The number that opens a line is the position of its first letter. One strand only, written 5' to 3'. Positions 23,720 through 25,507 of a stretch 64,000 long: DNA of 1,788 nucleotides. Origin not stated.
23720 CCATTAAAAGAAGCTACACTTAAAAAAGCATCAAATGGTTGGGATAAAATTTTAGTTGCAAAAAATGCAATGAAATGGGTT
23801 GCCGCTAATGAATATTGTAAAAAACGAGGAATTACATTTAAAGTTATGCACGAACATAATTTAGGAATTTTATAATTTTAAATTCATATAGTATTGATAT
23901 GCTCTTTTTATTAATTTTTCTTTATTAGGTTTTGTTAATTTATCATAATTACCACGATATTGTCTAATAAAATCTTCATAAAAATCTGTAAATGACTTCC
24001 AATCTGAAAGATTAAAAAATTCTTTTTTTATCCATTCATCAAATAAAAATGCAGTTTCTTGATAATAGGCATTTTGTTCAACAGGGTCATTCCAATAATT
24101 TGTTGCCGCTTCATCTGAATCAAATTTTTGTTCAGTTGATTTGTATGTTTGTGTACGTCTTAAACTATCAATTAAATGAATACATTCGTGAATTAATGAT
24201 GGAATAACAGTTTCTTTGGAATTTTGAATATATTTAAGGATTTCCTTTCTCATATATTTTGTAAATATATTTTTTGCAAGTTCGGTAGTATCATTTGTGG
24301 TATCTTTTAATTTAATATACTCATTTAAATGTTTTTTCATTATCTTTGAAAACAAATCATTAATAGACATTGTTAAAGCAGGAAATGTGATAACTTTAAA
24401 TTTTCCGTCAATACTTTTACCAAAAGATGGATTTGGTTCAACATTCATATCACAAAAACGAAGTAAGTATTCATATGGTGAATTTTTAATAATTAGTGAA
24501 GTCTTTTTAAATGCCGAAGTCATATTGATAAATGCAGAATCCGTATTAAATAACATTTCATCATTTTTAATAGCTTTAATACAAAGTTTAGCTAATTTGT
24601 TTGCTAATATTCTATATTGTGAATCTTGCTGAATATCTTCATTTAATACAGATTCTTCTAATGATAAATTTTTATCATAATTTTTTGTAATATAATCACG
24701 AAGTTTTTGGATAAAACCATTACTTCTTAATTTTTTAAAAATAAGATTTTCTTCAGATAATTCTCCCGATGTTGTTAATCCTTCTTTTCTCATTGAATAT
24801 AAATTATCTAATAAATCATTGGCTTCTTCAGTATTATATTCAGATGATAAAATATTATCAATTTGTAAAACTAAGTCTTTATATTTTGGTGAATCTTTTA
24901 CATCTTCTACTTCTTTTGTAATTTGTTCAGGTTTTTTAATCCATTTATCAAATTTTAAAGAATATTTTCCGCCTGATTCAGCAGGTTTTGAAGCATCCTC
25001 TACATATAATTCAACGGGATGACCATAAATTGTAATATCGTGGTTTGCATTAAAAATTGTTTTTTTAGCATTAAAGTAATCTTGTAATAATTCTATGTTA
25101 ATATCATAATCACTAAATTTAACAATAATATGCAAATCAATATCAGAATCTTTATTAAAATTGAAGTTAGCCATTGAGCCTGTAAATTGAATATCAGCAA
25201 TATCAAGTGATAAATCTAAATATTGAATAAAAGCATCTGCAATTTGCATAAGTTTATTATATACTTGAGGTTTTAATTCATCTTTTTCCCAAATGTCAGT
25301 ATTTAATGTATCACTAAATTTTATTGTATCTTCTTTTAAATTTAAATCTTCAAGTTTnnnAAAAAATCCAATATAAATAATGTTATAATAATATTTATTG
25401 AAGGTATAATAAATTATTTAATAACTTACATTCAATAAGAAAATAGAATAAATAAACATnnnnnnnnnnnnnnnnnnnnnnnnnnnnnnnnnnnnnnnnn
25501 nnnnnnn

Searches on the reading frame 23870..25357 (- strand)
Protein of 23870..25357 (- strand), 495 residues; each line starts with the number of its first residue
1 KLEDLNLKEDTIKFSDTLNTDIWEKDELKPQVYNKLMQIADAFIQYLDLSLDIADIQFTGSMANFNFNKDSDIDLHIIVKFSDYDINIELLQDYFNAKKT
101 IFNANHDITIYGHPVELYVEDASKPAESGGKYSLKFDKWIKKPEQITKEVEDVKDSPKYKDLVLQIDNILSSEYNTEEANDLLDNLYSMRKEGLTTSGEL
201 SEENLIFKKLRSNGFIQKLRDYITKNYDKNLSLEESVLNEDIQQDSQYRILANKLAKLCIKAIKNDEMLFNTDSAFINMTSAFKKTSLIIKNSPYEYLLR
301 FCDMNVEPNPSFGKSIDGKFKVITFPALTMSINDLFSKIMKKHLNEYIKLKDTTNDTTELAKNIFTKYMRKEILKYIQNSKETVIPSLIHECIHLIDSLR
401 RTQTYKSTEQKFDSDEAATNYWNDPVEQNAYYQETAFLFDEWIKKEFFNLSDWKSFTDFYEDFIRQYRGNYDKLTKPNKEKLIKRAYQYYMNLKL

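Call 26: search_protein_families(library=pfam, proteins=[window:23870-25357:-], max_evalue=0.001)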
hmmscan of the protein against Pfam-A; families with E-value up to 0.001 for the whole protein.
window:23870-25357:- (495 aa): 1 family
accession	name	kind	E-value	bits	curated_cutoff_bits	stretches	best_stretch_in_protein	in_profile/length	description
PF01909.29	NTP_transf_2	-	0.0003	21.5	21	0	48-93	13-47/93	Nucleotidyltransferase domain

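Call 38: search_protein_families(library=phrogs, proteins=[window:23870-25357:-], max_evalue=0.01)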
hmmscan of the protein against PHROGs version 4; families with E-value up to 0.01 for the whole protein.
window:23870-25357:- (495 aa): 2 families
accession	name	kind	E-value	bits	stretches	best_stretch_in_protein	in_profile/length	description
phrog_36119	-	unknown function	6e-47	161.1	1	11-233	18-247/247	-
phrog_10499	-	unknown function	0.0018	19.6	1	375-445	71-144/149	-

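Call 68: search_solved_structures(query=window:23870-25357:-, max_evalue=1)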
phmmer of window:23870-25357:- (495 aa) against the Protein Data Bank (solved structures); distinct sequences matched with E-value up to 1: 0.

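Call 69: search_protein_families(library=ncbifam, proteins=[window:23870-25357:-], max_evalue=0.01)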
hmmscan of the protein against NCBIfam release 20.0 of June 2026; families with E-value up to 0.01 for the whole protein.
window:23870-25357:- (495 aa): 0 families
